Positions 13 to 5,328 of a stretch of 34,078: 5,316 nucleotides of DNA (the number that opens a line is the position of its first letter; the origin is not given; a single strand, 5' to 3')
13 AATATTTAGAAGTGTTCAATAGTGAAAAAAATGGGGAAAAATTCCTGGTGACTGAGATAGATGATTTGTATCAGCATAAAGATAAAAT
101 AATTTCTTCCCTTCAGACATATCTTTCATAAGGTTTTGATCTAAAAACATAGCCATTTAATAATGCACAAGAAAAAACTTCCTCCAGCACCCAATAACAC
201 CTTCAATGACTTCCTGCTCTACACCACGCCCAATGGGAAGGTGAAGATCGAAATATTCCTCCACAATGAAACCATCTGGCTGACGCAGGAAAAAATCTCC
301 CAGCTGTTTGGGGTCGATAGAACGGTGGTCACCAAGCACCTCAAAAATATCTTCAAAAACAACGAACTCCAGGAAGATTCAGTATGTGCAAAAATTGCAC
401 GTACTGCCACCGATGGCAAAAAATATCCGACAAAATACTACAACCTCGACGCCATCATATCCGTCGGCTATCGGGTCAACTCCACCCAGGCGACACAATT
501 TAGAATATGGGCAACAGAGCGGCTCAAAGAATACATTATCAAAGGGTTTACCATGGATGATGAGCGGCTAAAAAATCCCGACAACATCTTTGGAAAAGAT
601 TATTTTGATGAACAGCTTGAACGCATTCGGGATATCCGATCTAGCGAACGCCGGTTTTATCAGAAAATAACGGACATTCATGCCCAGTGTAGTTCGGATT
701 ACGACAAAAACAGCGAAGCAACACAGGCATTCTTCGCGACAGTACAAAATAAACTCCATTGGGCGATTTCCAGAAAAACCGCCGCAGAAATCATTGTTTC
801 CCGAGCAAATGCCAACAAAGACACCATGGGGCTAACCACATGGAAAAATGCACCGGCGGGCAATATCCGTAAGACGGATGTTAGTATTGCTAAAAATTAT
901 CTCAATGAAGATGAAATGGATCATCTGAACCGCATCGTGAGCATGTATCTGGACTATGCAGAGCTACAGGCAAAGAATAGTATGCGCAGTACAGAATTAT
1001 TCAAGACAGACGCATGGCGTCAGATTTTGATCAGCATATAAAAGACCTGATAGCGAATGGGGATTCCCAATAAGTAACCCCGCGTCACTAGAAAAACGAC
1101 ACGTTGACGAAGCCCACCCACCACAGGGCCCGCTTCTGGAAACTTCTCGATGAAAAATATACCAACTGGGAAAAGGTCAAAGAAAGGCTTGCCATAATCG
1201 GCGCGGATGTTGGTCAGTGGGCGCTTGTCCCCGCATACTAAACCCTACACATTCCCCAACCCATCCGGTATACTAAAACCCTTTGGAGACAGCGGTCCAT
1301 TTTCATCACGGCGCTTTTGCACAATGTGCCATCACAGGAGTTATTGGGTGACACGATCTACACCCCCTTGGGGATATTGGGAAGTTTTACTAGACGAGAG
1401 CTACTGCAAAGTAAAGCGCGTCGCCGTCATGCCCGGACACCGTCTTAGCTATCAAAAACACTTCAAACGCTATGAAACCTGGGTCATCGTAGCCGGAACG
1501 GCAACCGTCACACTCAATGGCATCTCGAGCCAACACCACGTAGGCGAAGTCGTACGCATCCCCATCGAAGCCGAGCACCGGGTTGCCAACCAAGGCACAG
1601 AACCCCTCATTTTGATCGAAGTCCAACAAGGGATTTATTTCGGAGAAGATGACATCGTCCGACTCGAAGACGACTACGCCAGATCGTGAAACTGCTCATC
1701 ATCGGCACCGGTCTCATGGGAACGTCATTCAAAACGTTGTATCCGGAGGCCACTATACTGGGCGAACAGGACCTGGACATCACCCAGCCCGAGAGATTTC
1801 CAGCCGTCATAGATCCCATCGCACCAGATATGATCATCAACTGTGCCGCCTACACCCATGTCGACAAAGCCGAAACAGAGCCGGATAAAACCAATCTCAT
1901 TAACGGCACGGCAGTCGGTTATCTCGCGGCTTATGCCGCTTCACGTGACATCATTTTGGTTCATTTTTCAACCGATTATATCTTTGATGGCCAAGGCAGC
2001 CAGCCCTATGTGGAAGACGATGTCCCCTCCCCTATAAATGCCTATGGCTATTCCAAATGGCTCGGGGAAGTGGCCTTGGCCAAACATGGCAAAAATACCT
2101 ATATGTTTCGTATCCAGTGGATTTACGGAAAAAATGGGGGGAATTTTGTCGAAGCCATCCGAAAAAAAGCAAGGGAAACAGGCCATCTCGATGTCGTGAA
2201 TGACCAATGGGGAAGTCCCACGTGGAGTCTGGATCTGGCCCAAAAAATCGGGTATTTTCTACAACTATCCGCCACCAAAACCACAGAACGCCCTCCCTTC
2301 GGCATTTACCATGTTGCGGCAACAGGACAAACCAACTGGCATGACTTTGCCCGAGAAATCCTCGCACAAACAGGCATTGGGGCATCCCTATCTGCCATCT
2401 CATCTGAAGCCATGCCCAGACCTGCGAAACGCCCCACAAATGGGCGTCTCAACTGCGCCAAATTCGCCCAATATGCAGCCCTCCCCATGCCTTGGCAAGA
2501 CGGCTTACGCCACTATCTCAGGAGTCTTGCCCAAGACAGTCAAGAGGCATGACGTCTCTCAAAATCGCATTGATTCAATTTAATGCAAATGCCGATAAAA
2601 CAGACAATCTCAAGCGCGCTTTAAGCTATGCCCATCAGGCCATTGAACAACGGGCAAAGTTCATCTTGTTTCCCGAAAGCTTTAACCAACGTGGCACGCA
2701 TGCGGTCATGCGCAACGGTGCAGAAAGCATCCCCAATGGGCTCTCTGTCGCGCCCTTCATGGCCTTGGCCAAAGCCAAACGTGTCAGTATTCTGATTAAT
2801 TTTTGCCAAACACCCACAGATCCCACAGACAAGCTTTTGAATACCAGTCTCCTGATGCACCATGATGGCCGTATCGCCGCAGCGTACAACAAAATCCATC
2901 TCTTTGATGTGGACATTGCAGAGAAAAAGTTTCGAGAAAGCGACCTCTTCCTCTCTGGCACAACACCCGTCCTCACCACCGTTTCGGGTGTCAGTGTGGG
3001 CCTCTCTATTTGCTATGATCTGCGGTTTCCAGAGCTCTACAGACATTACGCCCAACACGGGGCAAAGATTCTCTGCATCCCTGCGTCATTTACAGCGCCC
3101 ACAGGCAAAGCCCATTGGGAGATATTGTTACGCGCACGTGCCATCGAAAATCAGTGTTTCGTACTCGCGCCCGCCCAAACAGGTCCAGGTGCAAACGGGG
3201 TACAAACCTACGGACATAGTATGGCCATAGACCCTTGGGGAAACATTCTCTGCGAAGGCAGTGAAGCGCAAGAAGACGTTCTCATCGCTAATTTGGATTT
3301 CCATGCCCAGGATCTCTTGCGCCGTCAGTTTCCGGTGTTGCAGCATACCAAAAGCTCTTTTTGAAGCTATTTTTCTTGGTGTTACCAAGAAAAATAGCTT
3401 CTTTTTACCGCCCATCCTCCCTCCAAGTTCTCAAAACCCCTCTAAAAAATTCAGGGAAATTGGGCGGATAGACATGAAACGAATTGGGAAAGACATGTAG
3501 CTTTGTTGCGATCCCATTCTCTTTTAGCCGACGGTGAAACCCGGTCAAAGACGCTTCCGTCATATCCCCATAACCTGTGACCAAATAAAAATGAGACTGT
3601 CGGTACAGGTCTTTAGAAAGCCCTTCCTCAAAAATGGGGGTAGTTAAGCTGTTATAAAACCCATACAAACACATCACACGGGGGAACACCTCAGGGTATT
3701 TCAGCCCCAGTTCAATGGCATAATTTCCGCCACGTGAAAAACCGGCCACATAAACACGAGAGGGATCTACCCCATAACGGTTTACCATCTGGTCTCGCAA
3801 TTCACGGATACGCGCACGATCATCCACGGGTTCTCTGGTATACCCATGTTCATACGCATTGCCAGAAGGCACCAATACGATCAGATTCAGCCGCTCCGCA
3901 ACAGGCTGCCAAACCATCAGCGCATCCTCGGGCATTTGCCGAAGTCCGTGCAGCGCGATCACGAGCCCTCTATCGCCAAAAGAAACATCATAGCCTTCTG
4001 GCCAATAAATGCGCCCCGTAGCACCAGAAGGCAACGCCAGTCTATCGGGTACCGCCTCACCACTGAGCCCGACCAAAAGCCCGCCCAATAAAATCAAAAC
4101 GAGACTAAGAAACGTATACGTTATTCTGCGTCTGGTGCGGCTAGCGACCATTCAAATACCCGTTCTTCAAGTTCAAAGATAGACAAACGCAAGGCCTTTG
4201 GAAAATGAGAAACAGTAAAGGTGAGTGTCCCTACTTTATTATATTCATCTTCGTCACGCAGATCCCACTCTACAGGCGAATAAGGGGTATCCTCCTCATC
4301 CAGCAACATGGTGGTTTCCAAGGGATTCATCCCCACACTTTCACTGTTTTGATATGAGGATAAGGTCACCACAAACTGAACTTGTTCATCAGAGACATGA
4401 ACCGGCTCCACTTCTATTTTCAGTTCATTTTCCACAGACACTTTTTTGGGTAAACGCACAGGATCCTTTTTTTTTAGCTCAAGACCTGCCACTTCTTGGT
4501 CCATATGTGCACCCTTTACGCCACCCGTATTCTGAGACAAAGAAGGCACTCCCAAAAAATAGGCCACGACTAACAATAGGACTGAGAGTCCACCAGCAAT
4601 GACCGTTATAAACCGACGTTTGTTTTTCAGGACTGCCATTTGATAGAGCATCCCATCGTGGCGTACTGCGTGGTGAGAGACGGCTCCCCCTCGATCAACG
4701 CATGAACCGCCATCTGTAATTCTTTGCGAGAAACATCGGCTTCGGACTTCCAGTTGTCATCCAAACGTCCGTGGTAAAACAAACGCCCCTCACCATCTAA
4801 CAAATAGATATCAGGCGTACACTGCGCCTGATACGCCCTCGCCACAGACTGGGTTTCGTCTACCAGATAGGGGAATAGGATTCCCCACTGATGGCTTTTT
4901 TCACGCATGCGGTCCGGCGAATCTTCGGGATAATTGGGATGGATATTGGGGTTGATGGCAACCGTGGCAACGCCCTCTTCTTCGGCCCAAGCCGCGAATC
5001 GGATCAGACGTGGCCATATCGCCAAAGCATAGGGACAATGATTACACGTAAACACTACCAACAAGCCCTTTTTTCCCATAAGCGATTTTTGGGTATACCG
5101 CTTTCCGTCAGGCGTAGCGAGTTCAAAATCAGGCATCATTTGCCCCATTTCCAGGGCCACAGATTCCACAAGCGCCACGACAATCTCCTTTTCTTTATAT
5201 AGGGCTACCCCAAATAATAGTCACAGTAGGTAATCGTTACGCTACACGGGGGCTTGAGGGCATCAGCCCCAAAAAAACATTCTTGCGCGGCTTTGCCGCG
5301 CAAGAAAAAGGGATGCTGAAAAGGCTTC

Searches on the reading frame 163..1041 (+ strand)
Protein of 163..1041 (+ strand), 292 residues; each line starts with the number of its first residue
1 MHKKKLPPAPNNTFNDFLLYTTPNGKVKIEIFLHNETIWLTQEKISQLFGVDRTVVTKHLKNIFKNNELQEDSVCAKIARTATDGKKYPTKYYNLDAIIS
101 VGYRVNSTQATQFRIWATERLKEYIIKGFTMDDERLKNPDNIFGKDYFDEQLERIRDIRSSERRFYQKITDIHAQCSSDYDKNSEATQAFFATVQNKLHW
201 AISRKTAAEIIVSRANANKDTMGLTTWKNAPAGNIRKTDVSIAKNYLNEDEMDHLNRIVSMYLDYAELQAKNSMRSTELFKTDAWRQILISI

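Call 22: search_protein_families(library=pfam, proteins=[window:163-1041:+], max_evalue=0.001)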
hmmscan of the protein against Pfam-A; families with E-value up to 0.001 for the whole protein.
window:163-1041:+ (292 aa): 1 family
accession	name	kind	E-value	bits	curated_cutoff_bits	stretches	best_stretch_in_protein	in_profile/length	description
PF13310.11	Virulence_RhuM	-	6.7e-96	320.9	33.7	1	73-274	1-199/252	Virulence protein RhuM family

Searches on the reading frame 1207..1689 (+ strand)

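Call 22: search_protein_families(library=pfam, proteins=[window:1207-1689:+], max_evalue=0.001)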
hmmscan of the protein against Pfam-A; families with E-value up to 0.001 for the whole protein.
window:1207-1689:+ (160 aa): 2 families
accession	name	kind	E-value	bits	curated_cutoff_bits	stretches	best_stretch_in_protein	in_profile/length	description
PF01050.24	MannoseP_isomer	-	2.7e-30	105.4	23.6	1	51-155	12-116/116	Mannose-6-phosphate isomerase C-terminal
PF07883.17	Cupin_2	-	3.8e-09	36.6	27.2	1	72-139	3-69/70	Cupin domain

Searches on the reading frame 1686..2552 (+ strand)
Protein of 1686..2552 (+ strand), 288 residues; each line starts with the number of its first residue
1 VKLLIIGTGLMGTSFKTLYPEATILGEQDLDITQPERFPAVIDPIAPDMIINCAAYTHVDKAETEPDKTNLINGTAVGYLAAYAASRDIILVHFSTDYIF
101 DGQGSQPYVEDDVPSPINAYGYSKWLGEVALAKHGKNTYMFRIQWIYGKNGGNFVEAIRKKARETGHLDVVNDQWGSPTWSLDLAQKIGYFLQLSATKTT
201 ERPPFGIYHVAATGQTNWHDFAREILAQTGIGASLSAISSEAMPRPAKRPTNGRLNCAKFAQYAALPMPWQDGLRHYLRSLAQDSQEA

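Call 22: search_protein_families(library=pfam, proteins=[window:1686-2552:+], max_evalue=0.001)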
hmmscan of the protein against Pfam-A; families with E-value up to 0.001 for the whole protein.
window:1686-2552:+ (288 aa): 5 families
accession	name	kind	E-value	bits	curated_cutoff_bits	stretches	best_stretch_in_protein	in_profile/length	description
PF04321.23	RmlD_sub_bind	-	2e-83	280.2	27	1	1-281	1-285/287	RmlD substrate binding domain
PF01370.27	Epimerase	-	1.3e-13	51.4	20.9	1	29-158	47-189/240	NAD dependent epimerase/dehydratase family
PF16363.11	GDP_Man_Dehyd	-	2.7e-10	40.7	27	1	30-150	59-183/332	GDP-mannose 4,6 dehydratase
PF07993.18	NAD_binding_4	-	9.1e-06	25.4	20.1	1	48-148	90-209/258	Male sterility protein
PF02719.21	Polysacc_synt_2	-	0.0006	19.5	20.2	0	31-138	62-156/293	Polysaccharide biosynthesis protein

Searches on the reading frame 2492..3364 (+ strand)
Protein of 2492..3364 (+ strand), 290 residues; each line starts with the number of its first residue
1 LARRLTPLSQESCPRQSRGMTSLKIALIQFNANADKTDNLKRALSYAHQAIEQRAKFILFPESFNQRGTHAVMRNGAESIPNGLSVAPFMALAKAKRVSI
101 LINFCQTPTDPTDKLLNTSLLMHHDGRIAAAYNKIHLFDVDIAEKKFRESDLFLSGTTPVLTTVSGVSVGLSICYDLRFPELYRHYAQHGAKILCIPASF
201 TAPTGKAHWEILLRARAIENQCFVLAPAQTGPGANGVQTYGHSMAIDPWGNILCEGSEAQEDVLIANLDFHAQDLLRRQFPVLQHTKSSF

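Call 22: search_protein_families(library=pfam, proteins=[window:2492-3364:+], max_evalue=0.001)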
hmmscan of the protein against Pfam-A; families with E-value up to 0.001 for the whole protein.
window:2492-3364:+ (290 aa): 1 family
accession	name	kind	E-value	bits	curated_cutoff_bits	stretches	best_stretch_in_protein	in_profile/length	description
PF00795.27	CN_hydrolase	-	3.1e-57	194.3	23.2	1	24-271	1-249/256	Carbon-nitrogen hydrolase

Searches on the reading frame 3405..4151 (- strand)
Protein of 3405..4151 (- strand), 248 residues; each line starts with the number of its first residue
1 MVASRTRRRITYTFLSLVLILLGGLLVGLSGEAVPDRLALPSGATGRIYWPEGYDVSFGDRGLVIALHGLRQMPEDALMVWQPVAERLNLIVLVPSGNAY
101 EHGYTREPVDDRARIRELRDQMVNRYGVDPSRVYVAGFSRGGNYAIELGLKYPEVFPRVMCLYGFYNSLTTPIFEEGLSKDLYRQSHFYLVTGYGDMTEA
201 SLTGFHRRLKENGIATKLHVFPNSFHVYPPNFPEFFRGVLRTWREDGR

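Call 22: search_protein_families(library=pfam, proteins=[window:3405-4151:-], max_evalue=0.001)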
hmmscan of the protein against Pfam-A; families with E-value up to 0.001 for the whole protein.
window:3405-4151:- (248 aa): 5 families
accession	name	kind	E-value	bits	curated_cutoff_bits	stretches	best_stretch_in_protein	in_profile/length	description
PF07859.19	Abhydrolase_3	-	6e-07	29.9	25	0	85-151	25-91/210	alpha/beta hydrolase fold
PF00756.26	Esterase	-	2.1e-06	28.1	22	1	46-169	10-153/251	Putative esterase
PF00326.27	Peptidase_S9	-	2.8e-05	24.1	22.6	0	118-174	51-107/213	Prolyl oligopeptidase family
PF10503.15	Esterase_PHB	-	0.00026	20.7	23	1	63-159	18-125/219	Esterase PHB depolymerase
PF02230.22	Abhydrolase_2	-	0.00028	21.3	23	1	125-171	99-145/217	Phospholipase/Carboxylesterase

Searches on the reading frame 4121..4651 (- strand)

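Call 22: search_protein_families(library=pfam, proteins=[window:4121-4651:-], max_evalue=0.001)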
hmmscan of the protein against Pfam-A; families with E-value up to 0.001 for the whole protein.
window:4121-4651:- (176 aa): 0 families

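Call 33: search_protein_families(library=pfam, proteins=[window:4121-4651:-], max_evalue=0.05)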
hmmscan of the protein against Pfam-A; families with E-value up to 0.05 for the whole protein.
window:4121-4651:- (176 aa): 1 family
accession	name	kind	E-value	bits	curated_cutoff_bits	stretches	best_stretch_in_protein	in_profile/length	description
PF07532.17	Big_4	-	0.0054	16.7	22.1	0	124-146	31-53/59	Bacterial Ig-like domain (group 4)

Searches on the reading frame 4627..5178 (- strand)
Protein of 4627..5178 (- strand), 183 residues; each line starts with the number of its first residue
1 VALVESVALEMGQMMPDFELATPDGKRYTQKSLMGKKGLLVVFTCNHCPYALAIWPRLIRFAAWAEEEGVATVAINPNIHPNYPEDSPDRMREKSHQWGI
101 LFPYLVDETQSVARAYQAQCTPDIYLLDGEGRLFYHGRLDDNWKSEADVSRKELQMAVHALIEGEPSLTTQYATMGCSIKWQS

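Call 22: search_protein_families(library=pfam, proteins=[window:4627-5178:-], max_evalue=0.001)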
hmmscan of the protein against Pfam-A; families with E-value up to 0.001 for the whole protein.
window:4627-5178:- (183 aa): 3 families
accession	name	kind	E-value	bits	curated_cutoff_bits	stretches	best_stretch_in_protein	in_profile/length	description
PF00578.27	AhpC-TSA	-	2.2e-15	57.1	26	1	11-133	1-121/124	AhpC/TSA family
PF08534.16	Redoxin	-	4.4e-14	53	26.6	1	12-147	3-142/148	Redoxin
PF13098.12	Thioredoxin_2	-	5.4e-05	23.9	27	1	36-132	5-86/104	Thioredoxin-like domain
